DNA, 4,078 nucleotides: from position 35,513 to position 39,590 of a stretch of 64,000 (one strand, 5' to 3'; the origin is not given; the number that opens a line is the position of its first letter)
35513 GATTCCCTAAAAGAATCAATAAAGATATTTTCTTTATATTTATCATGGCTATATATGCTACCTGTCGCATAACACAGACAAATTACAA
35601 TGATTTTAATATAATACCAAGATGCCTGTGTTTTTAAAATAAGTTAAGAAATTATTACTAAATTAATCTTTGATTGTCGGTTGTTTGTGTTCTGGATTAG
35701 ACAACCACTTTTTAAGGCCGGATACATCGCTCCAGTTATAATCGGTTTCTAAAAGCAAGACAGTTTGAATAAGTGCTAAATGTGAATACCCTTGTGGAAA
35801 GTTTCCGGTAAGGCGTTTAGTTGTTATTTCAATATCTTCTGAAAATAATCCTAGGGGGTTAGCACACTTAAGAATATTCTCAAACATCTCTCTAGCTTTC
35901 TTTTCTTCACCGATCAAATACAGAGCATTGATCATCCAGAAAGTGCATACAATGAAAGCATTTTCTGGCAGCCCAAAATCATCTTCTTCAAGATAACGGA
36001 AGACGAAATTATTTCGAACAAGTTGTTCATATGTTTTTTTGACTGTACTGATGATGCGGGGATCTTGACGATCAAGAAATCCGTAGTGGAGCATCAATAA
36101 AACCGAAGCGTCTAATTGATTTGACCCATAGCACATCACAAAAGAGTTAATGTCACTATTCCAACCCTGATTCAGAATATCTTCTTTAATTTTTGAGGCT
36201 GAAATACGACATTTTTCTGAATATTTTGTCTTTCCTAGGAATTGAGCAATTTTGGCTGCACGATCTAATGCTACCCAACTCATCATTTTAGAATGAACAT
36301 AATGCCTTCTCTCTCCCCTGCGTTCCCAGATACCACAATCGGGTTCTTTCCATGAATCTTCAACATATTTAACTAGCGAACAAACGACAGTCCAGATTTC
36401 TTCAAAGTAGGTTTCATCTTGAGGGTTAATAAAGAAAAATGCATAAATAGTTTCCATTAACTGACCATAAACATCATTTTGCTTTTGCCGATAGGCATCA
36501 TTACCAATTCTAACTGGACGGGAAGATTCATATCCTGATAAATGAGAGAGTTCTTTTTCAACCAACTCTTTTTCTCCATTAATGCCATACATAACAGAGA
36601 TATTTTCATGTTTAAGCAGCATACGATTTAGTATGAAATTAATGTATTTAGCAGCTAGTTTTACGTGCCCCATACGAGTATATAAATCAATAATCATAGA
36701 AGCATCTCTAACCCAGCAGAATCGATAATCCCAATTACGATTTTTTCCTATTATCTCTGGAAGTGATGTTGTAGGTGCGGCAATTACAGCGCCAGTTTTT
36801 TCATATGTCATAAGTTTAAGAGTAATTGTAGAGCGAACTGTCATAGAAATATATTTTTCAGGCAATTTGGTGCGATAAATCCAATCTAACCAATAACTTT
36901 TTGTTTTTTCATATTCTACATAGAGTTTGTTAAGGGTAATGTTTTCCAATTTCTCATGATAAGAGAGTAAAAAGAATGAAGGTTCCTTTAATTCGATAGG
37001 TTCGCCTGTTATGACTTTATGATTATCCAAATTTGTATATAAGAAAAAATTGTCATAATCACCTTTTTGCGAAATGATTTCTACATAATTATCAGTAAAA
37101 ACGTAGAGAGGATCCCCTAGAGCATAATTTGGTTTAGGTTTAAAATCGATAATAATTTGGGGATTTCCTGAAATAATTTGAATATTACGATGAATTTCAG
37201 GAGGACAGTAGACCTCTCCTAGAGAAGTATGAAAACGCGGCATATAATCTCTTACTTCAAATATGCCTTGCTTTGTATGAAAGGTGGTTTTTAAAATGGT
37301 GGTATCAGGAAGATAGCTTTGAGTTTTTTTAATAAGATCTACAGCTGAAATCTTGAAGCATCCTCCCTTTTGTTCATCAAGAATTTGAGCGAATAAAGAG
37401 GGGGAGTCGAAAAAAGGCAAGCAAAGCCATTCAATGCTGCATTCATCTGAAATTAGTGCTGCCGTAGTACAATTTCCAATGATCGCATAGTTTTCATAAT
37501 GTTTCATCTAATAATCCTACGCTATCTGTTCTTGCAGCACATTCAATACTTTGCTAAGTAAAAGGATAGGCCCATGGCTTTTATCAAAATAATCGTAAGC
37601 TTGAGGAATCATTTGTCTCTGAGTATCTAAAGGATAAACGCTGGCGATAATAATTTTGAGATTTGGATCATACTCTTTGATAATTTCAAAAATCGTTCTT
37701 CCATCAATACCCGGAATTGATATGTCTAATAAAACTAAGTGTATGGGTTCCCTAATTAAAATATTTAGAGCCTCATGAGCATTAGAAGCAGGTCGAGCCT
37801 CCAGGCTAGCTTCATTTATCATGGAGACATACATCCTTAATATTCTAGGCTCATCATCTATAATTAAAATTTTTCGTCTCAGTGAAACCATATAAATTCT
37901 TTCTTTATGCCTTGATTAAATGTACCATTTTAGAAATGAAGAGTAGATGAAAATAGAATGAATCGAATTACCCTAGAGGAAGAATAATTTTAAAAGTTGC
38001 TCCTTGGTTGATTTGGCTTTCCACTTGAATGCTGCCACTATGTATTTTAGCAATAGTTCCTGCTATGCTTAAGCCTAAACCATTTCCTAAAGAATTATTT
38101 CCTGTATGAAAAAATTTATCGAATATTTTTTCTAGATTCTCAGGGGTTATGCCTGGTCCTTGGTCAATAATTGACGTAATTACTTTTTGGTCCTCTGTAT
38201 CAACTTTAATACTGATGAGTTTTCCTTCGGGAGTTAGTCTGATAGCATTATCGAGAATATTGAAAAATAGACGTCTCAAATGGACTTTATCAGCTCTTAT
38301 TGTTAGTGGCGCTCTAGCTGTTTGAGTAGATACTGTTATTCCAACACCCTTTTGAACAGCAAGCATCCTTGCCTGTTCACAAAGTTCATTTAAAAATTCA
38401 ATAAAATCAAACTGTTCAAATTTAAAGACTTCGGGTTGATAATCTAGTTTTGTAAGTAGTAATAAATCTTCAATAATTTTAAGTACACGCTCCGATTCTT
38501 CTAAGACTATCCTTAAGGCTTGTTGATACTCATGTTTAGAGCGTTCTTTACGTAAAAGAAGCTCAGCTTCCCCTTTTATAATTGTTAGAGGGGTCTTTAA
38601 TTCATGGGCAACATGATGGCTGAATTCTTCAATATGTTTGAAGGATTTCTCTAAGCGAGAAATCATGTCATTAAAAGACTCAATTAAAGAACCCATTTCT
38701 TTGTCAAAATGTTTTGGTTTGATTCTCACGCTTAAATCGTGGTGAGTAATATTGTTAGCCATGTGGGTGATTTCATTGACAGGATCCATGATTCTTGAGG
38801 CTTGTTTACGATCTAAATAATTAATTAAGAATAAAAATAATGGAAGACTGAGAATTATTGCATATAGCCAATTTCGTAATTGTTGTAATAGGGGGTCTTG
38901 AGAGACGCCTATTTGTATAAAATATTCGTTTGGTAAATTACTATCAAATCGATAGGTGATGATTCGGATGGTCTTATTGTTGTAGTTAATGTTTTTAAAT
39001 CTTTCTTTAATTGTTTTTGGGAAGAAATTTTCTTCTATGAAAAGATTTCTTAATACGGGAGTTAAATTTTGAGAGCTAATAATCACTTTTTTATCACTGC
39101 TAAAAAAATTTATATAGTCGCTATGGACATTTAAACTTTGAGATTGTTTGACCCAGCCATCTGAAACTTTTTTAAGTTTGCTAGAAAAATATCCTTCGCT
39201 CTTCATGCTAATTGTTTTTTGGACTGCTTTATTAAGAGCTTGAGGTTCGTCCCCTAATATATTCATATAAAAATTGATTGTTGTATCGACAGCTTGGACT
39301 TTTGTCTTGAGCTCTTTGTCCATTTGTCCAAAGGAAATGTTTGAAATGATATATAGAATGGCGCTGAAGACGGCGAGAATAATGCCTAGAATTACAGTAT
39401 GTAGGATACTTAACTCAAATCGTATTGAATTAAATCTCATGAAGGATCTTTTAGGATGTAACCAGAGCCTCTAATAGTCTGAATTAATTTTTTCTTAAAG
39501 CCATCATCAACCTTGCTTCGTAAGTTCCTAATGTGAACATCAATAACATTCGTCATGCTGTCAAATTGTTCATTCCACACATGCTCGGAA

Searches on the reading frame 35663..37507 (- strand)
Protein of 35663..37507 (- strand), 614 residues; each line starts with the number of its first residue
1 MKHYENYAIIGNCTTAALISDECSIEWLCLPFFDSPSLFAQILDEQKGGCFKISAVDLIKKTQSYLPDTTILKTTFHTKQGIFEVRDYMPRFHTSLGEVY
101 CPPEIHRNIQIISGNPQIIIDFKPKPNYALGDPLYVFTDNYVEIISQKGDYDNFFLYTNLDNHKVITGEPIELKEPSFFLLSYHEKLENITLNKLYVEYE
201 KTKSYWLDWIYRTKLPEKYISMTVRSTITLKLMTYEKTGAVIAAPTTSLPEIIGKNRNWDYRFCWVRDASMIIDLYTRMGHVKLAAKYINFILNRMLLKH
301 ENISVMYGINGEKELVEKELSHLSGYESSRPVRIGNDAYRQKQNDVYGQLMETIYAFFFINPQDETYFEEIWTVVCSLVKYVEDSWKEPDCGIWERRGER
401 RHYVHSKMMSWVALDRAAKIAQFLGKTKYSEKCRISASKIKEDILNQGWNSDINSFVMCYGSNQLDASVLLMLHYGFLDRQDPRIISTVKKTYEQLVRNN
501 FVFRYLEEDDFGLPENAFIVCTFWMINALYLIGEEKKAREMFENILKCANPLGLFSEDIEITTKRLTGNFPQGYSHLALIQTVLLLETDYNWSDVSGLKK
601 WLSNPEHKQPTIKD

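Call 30: search_protein_families(library=pfam, proteins=[window:35663-37507:-], max_evalue=0.001)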
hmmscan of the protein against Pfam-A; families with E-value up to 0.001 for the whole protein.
window:35663-37507:- (614 aa): 2 families
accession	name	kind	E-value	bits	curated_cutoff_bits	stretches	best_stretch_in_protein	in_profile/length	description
PF00723.27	Glyco_hydro_15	-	1.1e-67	229.3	22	1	219-583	3-426/427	Glycosyl hydrolases family 15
PF19291.4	TREH_N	-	3.4e-15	56.3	23.1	1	5-129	16-129/211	Trehalase-like, N-terminal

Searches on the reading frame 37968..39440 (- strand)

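Call 30: search_protein_families(library=pfam, proteins=[window:37968-39440:-], max_evalue=0.001)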
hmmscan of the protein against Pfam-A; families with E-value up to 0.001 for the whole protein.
window:37968-39440:- (490 aa): 4 families
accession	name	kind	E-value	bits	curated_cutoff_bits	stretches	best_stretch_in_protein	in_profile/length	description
PF02518.31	HATPase_c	-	1.5e-24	87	26.4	1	384-489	2-109/111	Histidine kinase-, DNA gyrase B-, and HSP90-like ATPase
PF00512.31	HisKA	-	7.4e-17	61.6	26.9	1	271-334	3-65/66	His Kinase A (phospho-acceptor) domain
PF00672.30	HAMP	-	5.8e-11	43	25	1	214-264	3-52/53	HAMP domain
PF14501.12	HATPase_c_5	-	7.8e-05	23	22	1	387-486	5-100/102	GHKL domain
